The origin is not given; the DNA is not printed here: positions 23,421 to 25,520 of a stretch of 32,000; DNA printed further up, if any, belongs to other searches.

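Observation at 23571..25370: Thermosome-like chaperonin as last gene of the mcr operon, with ATPase motifs eroded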

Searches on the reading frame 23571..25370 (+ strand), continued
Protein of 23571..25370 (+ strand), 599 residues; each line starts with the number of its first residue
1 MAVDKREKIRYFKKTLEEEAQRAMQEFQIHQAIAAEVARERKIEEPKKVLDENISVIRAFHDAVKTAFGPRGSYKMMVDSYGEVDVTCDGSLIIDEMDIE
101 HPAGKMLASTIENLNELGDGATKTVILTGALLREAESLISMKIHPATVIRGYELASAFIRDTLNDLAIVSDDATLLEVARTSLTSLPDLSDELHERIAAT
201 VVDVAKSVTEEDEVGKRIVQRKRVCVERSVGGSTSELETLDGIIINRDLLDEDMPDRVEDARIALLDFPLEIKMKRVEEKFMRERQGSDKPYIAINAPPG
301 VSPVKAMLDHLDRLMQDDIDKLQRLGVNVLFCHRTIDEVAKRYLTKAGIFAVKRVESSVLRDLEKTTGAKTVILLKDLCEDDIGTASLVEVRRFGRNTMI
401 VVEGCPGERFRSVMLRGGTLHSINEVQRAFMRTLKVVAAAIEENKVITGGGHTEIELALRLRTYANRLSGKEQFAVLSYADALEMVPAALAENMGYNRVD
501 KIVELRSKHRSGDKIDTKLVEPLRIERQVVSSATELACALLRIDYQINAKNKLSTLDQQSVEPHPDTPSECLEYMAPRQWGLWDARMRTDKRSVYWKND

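Call 30: find_homologous_proteins(query=P0122, max_evalue=1e-20)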
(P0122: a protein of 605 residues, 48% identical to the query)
Query P0122 (605 aa): 2862 proteins with E <= 1e-20 among 8000 candidates; the best 120 are listed.
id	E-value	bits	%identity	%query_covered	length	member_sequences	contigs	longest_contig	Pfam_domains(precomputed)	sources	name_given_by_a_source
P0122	0.0e+0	1323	100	100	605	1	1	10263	PF00118.30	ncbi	ncbi:MAG: thermosome subunit alpha [Candidatus Methanospirareceae archaeon]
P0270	2.9e-274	929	69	100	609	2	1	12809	PF00118.30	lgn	-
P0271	1.2e-181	623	39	82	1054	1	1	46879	PF00118.30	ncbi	ncbi:MAG: thermosome subunit alpha [Candidatus Lokiarchaeia archaeon]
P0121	1.2e-177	610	36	82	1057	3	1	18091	PF00118.30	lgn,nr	nr:thermosome subunit alpha [Candidatus Freyarchaeota archaeon]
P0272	1.4e-175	603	36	85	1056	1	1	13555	PF00118.30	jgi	jgi:thermosome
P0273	8.2e-174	597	37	85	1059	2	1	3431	PF00118.30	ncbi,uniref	ncbi:MAG: thermosome subunit beta [Candidatus Jordarchaeum sp.]|uniref:thermosome subunit beta n=1 T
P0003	2.8e-122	427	44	83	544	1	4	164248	PF00118.30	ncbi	-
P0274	4.6e-118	413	45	84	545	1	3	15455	PF00118.30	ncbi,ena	-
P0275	4.6e-118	413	45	84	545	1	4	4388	PF00118.30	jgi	-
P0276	3.4e-117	410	44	85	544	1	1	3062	PF00118.30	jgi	-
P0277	6.6e-117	409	44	84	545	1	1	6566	PF00118.30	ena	-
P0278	6.7e-117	409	44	85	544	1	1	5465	PF00118.30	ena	-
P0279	8.0e-117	409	44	85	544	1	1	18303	PF00118.30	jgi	-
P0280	8.0e-117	409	44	85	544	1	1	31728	PF00118.30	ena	-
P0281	8.0e-117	409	44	85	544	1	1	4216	PF00118.30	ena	-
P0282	8.3e-117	409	44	84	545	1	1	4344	PF00118.30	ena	-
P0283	8.9e-117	409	42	86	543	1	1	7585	PF00118.30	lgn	-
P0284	1.1e-116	409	44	84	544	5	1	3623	PF00118.30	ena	-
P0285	9.7e-116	406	43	84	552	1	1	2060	PF00118.30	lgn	-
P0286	1.6e-115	405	42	84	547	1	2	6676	PF00118.30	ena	-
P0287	1.7e-115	405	42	84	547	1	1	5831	PF00118.30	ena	-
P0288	4.0e-115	404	43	83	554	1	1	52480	PF00118.30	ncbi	ncbi:MAG: thermosome subunit beta [Candidatus Aenigmatarchaeota archaeon]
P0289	5.3e-115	403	43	83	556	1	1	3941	PF00118.30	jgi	-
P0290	8.7e-115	402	42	86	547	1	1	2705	PF00118.30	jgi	-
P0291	2.9e-114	401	42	87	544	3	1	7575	PF00118.30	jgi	-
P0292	5.8e-114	400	40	83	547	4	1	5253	PF00118.30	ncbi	-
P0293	1.8e-113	398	42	83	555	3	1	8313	PF00118.30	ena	-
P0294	2.6e-113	398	40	86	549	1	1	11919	PF00118.30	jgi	jgi:thermosome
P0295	3.1e-113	397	41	83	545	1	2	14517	PF00118.30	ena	-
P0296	5.8e-113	396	40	86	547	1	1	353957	PF00118.30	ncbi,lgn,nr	ncbi:MAG: thermosome subunit alpha [Methanolobus sp.]|nr:thermosome subunit alpha [Methanolobus sp.]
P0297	6.9e-113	396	43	84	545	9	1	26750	PF00118.30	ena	-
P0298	1.1e-112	396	41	84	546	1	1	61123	PF00118.30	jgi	jgi:thermosome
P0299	1.4e-112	395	41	85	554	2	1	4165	PF00118.30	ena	-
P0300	1.6e-112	395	40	86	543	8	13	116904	PF00118.30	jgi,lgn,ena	jgi:thermosome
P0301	1.8e-112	395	42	84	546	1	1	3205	PF00118.30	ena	-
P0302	2.1e-112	395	41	86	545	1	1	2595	PF00118.30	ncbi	-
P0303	2.1e-112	395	42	85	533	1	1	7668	PF00118.30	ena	-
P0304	2.2e-112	395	41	80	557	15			PF00118.30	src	-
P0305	2.5e-112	394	43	84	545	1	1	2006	PF00118.30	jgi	-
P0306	2.5e-112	394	40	84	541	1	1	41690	PF00118.30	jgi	jgi:thermosome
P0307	3.1e-112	394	42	87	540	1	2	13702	PF00118.30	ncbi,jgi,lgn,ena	-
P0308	3.2e-112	394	41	84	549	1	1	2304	PF00118.30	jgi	-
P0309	3.4e-112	394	42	84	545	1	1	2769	PF00118.30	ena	-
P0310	3.7e-112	394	42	83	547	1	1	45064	PF00118.30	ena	-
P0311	4.8e-112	393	40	86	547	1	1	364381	PF00118.30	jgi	-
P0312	4.9e-112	393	41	84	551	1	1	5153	PF00118.30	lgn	-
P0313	4.9e-112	393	41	85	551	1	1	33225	PF00118.30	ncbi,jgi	-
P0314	5.5e-112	393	41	83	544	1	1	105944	PF00118.30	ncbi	-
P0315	7.2e-112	393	42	83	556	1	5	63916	PF00118.30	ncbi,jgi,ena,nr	ncbi:TCP-1/cpn60 chaperonin family protein [Candidatus Bathyarchaeota archaeon]|nr:TCP-1/cpn60 chape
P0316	1.0e-111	392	40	84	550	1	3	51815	PF00118.30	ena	-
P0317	1.1e-111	392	42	83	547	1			PF00118.30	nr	nr:thermosome subunit beta [Candidatus Baldrarchaeota archaeon]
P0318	1.1e-111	392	42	83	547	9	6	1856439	PF00118.30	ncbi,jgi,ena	ncbi:MAG: thermosome subunit beta [Candidatus Bathyarchaeia archaeon]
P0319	1.1e-111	392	42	83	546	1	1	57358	PF00118.30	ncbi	-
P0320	1.5e-111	392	42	84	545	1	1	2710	PF00118.30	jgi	-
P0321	1.5e-111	392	42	84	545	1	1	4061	PF00118.30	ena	-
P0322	1.5e-111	392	42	84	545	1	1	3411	PF00118.30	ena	-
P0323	1.6e-111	392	41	84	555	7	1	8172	PF00118.30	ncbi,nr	ncbi:MAG: TCP-1/cpn60 chaperonin family protein [Methanomassiliicoccales archaeon]|nr:TCP-1/cpn60 ch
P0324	1.6e-111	392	42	83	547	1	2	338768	PF00118.30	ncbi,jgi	jgi:thermosome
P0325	1.9e-111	391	42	83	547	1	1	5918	PF00118.30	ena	-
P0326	2.0e-111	391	41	84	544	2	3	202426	PF00118.30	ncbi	ncbi:MAG: thermosome subunit beta [Candidatus Odinarchaeia archaeon]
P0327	2.7e-111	391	42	84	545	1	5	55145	PF00118.30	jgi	-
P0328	2.7e-111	391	42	84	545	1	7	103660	PF00118.30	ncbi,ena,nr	ncbi:TCP-1/cpn60 chaperonin family protein [Candidatus Bathyarchaeota archaeon]|nr:TCP-1/cpn60 chape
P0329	2.8e-111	391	42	84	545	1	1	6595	PF00118.30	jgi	-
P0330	2.8e-111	391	41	86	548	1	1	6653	PF00118.30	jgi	jgi:thermosome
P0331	2.8e-111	391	42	84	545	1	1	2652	PF00118.30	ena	-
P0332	3.0e-111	391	40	82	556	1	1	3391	PF00118.30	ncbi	ncbi:MAG: thermosome subunit alpha [Candidatus Nanohaloarchaea archaeon]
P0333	4.0e-111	390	42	84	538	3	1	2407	PF00118.30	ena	-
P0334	4.2e-111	390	42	84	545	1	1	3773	PF00118.30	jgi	-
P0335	4.2e-111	390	42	84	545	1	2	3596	PF00118.30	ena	-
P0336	4.2e-111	390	42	84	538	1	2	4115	PF00118.30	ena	-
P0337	4.2e-111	390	42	84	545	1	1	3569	PF00118.30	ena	-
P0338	4.6e-111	390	42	84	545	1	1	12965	PF00118.30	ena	-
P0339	4.7e-111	390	42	83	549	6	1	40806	PF00118.30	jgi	jgi:thermosome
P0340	5.4e-111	390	41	83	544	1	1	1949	PF00118.30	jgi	-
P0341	5.5e-111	390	41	87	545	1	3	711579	PF00118.30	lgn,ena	-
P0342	7.2e-111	390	41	82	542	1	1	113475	PF00118.30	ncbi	-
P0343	8.9e-111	389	41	83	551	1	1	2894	PF00118.30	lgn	-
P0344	8.9e-111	389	41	83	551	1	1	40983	PF00118.30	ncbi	-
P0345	9.4e-111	389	42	84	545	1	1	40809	PF00118.30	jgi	-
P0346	9.7e-111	389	42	84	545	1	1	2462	PF00118.30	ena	-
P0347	1.1e-110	389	42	84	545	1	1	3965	PF00118.30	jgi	-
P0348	1.3e-110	389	40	85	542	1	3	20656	PF00118.30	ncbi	ncbi:MAG: thermosome subunit beta [Thermoplasmata archaeon]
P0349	1.5e-110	389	41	84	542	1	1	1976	PF00118.30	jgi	-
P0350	1.6e-110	388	41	84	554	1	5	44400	PF00118.30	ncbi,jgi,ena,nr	ncbi:MAG: thermosome subunit [Methanobacteriota archaeon]|nr:MAG: thermosome subunit [Euryarchaeota 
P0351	1.8e-110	388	41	83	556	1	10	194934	PF00118.30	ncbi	ncbi:MAG: thermosome subunit beta [Candidatus Bathyarchaeia archaeon]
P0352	2.0e-110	388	40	84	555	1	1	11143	PF00118.30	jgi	-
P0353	2.3e-110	388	42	84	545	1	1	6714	PF00118.30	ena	-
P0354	2.4e-110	388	40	85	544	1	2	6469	PF00118.30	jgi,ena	-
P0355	2.4e-110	388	40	85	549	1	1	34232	PF00118.30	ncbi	-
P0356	2.5e-110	388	40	85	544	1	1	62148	PF00118.30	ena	-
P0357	2.5e-110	388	41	83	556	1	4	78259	PF00118.30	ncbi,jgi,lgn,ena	ncbi:MAG: thermosome subunit beta [Candidatus Bathyarchaeia archaeon]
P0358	2.6e-110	388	40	83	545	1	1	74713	PF00118.30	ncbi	ncbi:MAG: thermosome subunit beta [archaeon]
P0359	2.7e-110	388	41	82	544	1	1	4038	PF00118.30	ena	-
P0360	3.1e-110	387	40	83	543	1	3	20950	PF00118.30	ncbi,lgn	ncbi:MAG: thermosome subunit beta [Candidatus Hydrothermarchaeales archaeon]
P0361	3.2e-110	387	41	83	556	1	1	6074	PF00118.30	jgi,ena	-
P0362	3.7e-110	387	41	85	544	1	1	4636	PF00118.30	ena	-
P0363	3.9e-110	387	41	85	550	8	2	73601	PF00118.30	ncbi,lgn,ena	-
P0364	3.9e-110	387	41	84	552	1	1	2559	PF00118.30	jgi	jgi:thermosome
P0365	4.0e-110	387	41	84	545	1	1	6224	PF00118.30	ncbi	-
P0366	4.3e-110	387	42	86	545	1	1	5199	PF00118.30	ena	-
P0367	4.3e-110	387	40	85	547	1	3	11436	PF00118.30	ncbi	ncbi:MAG: thermosome subunit beta [Candidatus Bathyarchaeia archaeon]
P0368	4.5e-110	387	41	84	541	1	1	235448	PF00118.30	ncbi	ncbi:MAG: thermosome subunit beta [Thermoplasmata archaeon]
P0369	4.9e-110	387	41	83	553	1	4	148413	PF00118.30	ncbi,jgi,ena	ncbi:MAG: thermosome subunit beta [Candidatus Bathyarchaeia archaeon]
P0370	4.9e-110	387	43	82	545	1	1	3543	PF00118.30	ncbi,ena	-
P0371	5.4e-110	387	42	83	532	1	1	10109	PF00118.30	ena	-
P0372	5.5e-110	387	41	80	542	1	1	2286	PF00118.30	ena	-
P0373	6.0e-110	386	42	84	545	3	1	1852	PF00118.30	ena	-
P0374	6.4e-110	386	41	84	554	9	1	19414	PF00118.30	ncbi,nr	ncbi:MAG TPA: thermosome subunit beta [Thermoplasmata archaeon]|nr:thermosome subunit beta [Thermopl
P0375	6.5e-110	386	42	83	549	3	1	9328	PF00118.30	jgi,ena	-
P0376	6.6e-110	386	41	86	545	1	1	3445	PF00118.30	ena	-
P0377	7.0e-110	386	42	87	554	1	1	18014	PF00118.30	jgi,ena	-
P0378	7.1e-110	386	42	84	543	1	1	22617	PF00118.30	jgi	-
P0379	7.2e-110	386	42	84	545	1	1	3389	PF00118.30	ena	-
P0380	7.5e-110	386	42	84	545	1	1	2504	PF00118.30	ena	-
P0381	7.6e-110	386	41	80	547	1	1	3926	PF00118.30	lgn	-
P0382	7.7e-110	386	40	84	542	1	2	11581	PF00118.30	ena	-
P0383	7.7e-110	386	41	83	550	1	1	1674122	PF00118.30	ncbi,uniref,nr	ncbi:thermosome subunit beta [Thermococcus gorgonarius]|uniref:Thermosome subunit n=1 Tax=Thermococc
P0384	8.0e-110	386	41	83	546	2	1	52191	PF00118.30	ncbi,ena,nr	ncbi:MAG TPA: thermosome subunit [Archaeoglobaceae archaeon]|nr:thermosome subunit [Archaeoglobaceae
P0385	8.0e-110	386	41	82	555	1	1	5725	PF00118.30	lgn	-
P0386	9.8e-110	386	41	84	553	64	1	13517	PF00118.30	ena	-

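Call 31: find_encoding_contigs(protein=P0270, flank=10000)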
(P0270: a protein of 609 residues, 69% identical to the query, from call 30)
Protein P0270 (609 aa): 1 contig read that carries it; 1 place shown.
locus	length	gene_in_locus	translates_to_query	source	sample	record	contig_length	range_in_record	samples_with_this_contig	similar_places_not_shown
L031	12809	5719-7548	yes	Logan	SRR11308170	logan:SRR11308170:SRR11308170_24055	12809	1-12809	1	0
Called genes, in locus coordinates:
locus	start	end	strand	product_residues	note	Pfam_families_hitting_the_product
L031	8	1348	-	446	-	PF02310:B12-binding (weak), PF19864:Radical_SAM_N2 (faint), PF04055:Radical_SAM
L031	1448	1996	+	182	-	PF09886:DUF2113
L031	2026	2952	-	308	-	PF26548:DUF8179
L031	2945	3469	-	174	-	-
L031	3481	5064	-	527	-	PF02463:SMC_N (faint), PF00005:ABC_tran, PF01926:MMR_HSR1 (faint), PF13304:AAA_21 (faint), PF00005:ABC_tran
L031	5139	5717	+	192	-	-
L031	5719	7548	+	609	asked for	PF00118:Cpn60_TCP1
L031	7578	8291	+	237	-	PF00590:TP_methylase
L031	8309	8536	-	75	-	-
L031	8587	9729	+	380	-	PF00890:FAD_binding_2 (weak), PF01134:GIDA (faint), PF01266:DAO (faint), PF01494:FAD_binding_3 (faint), PF07992:Pyr_redox_2 (faint), PF12831:FAD_oxidored (weak)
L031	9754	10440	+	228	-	PF02596:DUF169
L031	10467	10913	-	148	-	PF03358:FMN_red (faint), PF00258:Flavodoxin_1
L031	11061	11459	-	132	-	PF01042:Ribonuc_L-PSP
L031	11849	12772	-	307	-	PF00730:HhH-GPD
